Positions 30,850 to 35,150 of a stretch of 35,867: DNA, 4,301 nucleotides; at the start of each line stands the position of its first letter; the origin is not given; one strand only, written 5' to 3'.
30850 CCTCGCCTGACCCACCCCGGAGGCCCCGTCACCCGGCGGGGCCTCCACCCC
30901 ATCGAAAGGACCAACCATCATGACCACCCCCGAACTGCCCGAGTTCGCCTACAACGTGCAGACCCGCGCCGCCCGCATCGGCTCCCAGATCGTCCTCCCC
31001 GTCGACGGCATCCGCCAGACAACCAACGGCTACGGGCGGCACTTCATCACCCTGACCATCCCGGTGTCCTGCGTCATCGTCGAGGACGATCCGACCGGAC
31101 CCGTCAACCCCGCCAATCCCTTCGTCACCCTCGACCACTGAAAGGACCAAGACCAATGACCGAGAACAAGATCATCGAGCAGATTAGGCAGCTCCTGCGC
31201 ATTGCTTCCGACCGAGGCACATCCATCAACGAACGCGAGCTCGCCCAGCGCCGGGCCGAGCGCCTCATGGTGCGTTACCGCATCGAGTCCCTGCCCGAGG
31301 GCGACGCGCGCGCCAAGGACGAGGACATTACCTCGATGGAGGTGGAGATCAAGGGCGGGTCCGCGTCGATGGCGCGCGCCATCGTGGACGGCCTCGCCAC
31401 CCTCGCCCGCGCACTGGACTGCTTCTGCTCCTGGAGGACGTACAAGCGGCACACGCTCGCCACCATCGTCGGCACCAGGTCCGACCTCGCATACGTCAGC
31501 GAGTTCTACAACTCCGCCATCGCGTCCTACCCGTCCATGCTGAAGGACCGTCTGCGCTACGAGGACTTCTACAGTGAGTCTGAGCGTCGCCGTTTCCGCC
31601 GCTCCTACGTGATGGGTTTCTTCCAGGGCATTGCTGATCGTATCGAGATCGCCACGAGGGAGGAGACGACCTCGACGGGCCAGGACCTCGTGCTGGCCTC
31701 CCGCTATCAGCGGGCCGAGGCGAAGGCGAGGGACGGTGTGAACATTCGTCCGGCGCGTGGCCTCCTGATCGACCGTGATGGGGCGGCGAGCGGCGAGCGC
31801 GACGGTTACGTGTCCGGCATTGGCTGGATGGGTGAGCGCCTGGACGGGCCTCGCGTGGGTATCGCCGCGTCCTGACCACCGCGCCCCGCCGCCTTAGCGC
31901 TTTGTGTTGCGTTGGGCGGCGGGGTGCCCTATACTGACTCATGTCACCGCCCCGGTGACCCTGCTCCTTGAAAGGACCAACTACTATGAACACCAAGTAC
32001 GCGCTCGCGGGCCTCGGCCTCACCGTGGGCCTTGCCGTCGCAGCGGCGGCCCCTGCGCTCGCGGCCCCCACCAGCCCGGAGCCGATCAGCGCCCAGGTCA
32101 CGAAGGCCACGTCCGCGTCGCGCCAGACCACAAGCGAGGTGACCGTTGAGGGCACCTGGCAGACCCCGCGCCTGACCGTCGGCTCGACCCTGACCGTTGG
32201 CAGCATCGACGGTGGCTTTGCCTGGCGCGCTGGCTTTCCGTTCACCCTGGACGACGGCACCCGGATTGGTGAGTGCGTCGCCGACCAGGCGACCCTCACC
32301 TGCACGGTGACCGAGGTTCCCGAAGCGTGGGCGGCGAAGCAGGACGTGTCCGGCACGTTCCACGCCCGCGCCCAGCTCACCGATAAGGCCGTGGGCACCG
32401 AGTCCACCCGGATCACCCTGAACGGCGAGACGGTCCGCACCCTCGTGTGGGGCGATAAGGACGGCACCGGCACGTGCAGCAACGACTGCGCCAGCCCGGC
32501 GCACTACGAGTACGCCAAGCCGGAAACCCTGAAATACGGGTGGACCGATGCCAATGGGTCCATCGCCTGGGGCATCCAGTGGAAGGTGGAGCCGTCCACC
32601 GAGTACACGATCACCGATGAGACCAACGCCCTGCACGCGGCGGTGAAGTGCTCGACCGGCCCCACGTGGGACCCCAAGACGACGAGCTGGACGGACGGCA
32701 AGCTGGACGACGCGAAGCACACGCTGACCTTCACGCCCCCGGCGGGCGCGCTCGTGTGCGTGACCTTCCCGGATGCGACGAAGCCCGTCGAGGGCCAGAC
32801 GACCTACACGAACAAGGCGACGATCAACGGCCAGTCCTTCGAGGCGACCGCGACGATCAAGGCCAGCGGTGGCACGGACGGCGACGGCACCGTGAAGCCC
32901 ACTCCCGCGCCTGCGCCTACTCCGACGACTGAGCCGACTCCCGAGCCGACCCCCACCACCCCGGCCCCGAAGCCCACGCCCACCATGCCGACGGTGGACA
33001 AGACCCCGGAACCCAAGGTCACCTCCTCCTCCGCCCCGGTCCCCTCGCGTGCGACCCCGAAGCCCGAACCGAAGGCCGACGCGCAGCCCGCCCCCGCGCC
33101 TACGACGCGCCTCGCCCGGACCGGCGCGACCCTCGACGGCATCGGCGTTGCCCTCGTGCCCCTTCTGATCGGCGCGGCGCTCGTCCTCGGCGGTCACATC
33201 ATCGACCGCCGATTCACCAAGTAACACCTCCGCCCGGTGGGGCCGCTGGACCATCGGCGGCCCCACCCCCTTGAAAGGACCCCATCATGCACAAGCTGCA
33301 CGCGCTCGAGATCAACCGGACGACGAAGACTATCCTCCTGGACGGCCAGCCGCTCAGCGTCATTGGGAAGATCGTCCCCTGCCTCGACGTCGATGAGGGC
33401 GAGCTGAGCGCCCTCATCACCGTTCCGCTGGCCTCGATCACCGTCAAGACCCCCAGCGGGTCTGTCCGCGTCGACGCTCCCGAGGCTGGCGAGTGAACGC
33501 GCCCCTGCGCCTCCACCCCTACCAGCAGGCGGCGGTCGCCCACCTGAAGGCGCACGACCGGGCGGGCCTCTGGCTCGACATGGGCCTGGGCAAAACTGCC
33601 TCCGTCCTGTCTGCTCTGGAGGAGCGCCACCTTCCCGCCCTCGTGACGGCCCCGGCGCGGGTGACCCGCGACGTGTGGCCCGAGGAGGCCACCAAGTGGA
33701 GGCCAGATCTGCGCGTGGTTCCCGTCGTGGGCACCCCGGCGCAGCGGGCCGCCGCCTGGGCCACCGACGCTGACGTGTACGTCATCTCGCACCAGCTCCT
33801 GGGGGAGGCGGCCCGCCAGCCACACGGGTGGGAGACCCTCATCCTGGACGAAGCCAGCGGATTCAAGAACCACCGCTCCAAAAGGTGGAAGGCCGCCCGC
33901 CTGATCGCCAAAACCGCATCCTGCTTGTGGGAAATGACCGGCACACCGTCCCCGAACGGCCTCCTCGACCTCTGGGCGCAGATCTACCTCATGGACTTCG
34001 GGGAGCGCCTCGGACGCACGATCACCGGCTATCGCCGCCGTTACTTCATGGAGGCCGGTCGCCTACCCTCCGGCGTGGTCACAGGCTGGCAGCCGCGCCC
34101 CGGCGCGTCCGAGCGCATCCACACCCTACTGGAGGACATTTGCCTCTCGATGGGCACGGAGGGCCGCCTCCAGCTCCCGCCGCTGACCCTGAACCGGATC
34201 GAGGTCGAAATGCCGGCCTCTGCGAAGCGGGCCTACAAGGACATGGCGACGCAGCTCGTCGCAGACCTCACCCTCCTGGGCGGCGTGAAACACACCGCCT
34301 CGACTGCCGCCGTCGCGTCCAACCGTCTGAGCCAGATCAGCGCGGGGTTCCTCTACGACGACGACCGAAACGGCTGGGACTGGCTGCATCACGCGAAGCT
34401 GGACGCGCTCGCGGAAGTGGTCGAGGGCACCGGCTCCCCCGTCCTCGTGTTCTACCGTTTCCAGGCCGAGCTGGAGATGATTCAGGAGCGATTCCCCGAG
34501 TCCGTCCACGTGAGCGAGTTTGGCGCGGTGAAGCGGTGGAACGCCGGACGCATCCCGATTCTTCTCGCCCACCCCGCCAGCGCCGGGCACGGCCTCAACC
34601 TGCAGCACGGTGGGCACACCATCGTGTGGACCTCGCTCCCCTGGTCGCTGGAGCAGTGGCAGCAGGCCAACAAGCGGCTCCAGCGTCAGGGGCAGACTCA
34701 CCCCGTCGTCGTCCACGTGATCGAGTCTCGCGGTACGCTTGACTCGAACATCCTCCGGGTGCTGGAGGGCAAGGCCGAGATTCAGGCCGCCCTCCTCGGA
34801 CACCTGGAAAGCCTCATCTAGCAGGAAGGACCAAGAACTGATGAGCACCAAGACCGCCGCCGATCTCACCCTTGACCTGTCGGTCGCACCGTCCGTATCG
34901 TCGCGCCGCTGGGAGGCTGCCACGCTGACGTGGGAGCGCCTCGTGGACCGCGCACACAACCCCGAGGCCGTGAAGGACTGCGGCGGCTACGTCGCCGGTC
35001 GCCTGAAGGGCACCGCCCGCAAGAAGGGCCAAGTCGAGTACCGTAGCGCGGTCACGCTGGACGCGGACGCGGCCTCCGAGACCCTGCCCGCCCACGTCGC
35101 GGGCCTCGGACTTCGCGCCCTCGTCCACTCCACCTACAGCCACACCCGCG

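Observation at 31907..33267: Self-contained moron encoding a sortase-anchored (LARTG) adhesin-like surface protein inside the replication module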

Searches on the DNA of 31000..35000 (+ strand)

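Call 7: search_dna_similar(query=window:31000-35000:+, collection=phages, mode=near, max_rows=30)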
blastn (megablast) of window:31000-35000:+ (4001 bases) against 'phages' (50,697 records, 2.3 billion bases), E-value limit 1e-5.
No match.
